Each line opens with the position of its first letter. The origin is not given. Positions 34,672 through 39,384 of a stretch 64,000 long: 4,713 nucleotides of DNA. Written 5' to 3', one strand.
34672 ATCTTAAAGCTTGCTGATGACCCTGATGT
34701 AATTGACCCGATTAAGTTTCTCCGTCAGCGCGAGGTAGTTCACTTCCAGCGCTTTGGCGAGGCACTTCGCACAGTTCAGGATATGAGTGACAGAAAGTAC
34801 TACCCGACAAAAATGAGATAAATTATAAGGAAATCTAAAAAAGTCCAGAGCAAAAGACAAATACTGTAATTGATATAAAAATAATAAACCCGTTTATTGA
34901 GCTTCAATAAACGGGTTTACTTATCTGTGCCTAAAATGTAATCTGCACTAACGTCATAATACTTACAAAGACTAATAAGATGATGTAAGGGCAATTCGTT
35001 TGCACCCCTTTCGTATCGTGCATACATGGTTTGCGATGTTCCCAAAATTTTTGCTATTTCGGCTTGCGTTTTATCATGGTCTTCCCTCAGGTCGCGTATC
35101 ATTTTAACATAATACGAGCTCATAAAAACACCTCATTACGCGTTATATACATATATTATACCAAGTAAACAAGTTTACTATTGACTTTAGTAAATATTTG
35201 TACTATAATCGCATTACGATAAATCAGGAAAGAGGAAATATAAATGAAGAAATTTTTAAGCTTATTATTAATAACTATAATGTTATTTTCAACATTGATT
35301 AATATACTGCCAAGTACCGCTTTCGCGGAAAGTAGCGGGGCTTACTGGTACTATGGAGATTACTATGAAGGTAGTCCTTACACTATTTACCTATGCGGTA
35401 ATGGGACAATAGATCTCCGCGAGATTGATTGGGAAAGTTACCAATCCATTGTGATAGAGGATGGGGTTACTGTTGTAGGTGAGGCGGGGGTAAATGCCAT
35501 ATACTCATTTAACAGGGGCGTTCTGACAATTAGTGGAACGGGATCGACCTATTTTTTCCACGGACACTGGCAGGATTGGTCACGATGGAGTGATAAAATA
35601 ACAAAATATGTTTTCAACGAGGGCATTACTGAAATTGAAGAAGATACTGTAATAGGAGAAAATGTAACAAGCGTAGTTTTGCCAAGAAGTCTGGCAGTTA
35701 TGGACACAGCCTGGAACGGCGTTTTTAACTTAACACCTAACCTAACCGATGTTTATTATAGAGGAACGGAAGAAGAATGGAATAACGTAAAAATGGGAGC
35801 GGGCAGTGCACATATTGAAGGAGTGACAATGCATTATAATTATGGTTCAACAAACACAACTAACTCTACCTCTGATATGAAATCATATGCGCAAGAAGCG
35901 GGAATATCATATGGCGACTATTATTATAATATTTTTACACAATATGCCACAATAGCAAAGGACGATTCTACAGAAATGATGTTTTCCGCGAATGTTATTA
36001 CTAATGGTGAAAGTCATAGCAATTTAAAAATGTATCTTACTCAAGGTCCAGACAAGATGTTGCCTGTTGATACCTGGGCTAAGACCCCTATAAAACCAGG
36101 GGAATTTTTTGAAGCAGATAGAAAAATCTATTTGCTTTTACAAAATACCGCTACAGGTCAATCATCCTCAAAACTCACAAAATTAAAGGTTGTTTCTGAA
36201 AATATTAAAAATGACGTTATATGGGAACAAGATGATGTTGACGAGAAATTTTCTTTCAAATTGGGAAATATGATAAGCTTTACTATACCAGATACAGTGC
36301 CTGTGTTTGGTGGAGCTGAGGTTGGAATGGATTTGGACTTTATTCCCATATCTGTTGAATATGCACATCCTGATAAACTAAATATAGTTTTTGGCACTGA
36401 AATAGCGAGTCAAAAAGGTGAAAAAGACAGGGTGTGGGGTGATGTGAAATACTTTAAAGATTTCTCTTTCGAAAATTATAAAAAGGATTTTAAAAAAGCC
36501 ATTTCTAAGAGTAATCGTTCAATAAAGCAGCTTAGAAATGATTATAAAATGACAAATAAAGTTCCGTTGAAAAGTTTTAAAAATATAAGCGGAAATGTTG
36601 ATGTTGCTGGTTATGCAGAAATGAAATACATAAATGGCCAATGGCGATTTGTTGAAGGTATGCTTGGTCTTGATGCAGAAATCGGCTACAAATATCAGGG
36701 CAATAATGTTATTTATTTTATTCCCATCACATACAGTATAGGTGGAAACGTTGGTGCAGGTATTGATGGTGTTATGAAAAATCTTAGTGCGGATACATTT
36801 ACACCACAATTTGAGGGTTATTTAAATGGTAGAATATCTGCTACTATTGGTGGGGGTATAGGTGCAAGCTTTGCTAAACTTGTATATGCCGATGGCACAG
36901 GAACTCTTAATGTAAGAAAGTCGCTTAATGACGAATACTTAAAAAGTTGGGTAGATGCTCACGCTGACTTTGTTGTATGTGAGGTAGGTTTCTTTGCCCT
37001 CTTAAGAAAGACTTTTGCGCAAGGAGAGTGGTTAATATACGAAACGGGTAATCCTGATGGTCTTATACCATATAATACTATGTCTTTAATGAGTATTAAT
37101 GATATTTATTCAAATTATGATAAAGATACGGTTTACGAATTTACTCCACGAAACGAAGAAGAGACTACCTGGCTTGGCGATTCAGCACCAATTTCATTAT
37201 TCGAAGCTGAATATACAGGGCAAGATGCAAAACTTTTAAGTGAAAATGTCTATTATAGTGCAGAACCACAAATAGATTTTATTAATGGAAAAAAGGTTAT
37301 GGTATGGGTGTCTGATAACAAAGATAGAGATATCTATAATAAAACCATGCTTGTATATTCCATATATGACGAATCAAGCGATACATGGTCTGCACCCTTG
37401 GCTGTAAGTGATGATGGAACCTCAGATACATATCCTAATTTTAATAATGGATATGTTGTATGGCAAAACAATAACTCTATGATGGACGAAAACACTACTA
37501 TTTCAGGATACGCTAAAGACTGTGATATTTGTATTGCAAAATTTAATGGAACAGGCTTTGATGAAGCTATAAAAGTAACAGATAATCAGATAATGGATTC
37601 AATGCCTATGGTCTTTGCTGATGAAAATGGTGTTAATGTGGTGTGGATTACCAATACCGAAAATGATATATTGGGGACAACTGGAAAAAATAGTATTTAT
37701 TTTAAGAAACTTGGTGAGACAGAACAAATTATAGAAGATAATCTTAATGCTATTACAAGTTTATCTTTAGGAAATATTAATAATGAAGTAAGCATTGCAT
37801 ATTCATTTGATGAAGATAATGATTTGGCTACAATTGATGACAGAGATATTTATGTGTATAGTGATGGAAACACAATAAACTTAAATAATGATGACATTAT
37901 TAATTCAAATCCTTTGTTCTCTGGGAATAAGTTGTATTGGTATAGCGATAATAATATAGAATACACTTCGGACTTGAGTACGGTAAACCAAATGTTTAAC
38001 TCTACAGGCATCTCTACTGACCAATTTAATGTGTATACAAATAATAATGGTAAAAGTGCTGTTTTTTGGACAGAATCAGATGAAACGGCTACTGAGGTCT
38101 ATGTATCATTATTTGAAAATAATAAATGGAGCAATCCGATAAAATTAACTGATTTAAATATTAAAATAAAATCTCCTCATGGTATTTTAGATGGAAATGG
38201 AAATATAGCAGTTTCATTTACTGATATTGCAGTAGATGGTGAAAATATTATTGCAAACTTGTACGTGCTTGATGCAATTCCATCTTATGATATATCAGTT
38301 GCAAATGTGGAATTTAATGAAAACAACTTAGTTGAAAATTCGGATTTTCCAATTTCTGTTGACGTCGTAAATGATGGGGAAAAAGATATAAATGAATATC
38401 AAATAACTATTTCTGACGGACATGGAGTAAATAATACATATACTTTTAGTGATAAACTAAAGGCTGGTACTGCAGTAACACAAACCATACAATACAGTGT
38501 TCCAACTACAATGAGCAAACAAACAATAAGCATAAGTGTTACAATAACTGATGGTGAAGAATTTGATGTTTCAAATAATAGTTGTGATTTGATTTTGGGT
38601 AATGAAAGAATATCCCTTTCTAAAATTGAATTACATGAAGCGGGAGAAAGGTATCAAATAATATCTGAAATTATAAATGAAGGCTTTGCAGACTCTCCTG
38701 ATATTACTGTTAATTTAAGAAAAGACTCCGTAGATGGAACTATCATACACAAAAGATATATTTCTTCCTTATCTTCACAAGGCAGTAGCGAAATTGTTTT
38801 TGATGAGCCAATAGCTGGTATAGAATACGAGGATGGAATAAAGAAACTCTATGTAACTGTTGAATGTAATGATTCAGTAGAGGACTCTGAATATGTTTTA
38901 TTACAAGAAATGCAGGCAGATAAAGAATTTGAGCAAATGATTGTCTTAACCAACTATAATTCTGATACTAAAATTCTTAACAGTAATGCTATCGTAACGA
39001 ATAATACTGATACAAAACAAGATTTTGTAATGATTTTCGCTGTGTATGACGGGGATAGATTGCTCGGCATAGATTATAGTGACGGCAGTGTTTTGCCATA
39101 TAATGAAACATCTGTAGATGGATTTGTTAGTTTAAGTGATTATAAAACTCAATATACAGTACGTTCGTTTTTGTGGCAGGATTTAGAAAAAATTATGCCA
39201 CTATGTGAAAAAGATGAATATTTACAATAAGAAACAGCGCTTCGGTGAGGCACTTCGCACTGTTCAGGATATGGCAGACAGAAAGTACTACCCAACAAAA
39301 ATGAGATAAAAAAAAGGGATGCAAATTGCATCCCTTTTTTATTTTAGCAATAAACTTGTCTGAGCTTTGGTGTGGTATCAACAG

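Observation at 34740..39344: A ~4.5-kb XRE + giant-surface-protein insertion at the cotJC 3' end, bounded by a duplicated cotJC terminus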

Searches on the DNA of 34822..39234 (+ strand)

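Call 36: search_dna_similar(query=window:34822-39234:+, collection=phages, mode=distant, max_rows=10)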
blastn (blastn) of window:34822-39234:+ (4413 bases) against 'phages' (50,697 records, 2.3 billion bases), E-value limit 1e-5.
No match.

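Call 37: search_dna_similar(query=window:34822-39234:+, collection=plasmids, mode=distant, max_rows=10)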
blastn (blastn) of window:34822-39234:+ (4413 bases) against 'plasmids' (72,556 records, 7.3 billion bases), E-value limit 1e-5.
No match.

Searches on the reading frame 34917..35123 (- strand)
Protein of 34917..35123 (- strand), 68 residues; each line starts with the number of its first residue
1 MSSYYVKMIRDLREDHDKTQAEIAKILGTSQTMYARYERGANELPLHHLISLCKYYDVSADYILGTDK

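Call 7: search_protein_families(library=pfam, proteins=[window:34917-35123:-], max_evalue=0.01)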
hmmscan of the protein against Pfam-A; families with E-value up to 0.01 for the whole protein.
window:34917-35123:- (68 aa): 7 families
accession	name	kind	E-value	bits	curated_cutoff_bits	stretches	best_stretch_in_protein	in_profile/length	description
PF01381.28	HTH_3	-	9.9e-14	51.6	23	1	9-63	1-55/55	Helix-turn-helix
PF13560.12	HTH_31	-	2.7e-09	37.7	27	1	9-61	6-59/64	Helix-turn-helix domain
PF12844.13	HTH_19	-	5.3e-08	33.1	30.2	1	7-64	2-59/64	Helix-turn-helix domain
PF15731.11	MqsA_antitoxin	-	0.00018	22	30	1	7-55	72-119/131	Antitoxin component of bacterial toxin-antitoxin system, MqsA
PF13443.12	HTH_26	-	0.00088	19.9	22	1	9-59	2-53/63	Cro/C1-type HTH DNA-binding domain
PF08667.16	BetR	-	0.0022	18.5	21.6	1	18-65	23-70/148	BetR domain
PF04545.22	Sigma70_r4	-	0.0068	16.4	24.1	0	12-31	15-34/50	Sigma-70, region 4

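Call 18: find_encoding_contigs(protein=window:34917-35123:-, flank=10000, max_places=10)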
Protein window:34917-35123:- (68 aa): no gene with exactly this product is on record in the collection.

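Call 40: search_protein_families(library=ncbifam, proteins=[window:34917-35123:-], max_evalue=1)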
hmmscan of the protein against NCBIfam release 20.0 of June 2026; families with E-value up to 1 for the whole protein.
window:34917-35123:- (68 aa): 28 families (the best 25 are shown)
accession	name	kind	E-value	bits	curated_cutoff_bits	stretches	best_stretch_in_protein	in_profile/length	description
NF041951.1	phage_RstR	subfamily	6e-11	42.6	80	1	8-67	6-65/108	RstR family transcriptional repressor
NF041575.1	antitoxPezA_Strep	equivalog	1.9e-08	34.4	290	1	8-68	5-65/158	type II toxin-antitoxin system antitoxin PezA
TIGR03830.1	CxxCG_CxxCG_HTH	subfamily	5.4e-06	26.2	61.8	1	8-51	69-114/127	type II TA system antitoxin MqsA family protein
TIGR03070.1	couple_hipB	subfamily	0.0002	21.3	71.65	1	8-54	6-52/58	type II toxin-antitoxin system Y4mF family antitoxin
NF047948.1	male_kill_WMK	equivalog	0.001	18.6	300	1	7-64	165-222/300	WO male-killing family protein Wmk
TIGR02885.1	spore_sigF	equivalog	0.0019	18.1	321.45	1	11-40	193-222/231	RNA polymerase sporulation sigma factor SigF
NF007257.0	PRK09706.1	subfamily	0.0021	17.9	101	1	8-67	9-68/135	transcriptional repressor DicA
NF004052.0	PRK05572.1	subfamily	0.0045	16.5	311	1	8-39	209-240/252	SigF/SigG family RNA polymerase sporulation sigma factor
NF004471.0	PRK05803.1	subfamily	0.0062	15.8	252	1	11-43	190-222/235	RNA polymerase sporulation sigma factor SigK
NF003162.0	PRK04140.1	equivalog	0.0086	15.1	263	1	7-58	129-180/317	transcriptional regulator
NF058600.1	TransRegSco1979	equivalog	0.0091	15.1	350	1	7-60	11-64/280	Sco1979 family transcriptional regulator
NF006158.0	PRK08301.1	equivalog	0.0094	15.4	339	1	11-39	199-227/241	RNA polymerase sporulation sigma factor SigE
NF007271.0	PRK09726.1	equivalog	0.0096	15.9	79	1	9-57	17-65/88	type II toxin-antitoxin system antitoxin HipB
NF038139.1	Reg_Aceta_RamB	equivalog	0.017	13.8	700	1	7-63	5-61/465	acetate metabolism transcriptional regulator RamB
TIGR02846.1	spore_sigmaK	equivalog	0.018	14.6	298.65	1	10-41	187-218/227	RNA polymerase sporulation sigma factor SigK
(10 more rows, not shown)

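Call 103: search_protein_families(library=padloc, proteins=[window:34917-35123:-], max_evalue=0.001)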
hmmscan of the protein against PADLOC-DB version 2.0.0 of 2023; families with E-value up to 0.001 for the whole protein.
window:34917-35123:- (68 aa): 4 families
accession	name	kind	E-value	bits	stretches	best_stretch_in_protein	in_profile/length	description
PDLC02926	HTH_VI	-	2.3e-07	29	1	7-63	4-60/92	-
PDLC04142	capH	-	2.4e-06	26.6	1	9-67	11-69/103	capH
PDLC03947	RmrA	-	7e-05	19.8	1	7-64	14-71/383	-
PDLC03951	RmrA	-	0.00059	16.9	1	6-64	10-68/400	-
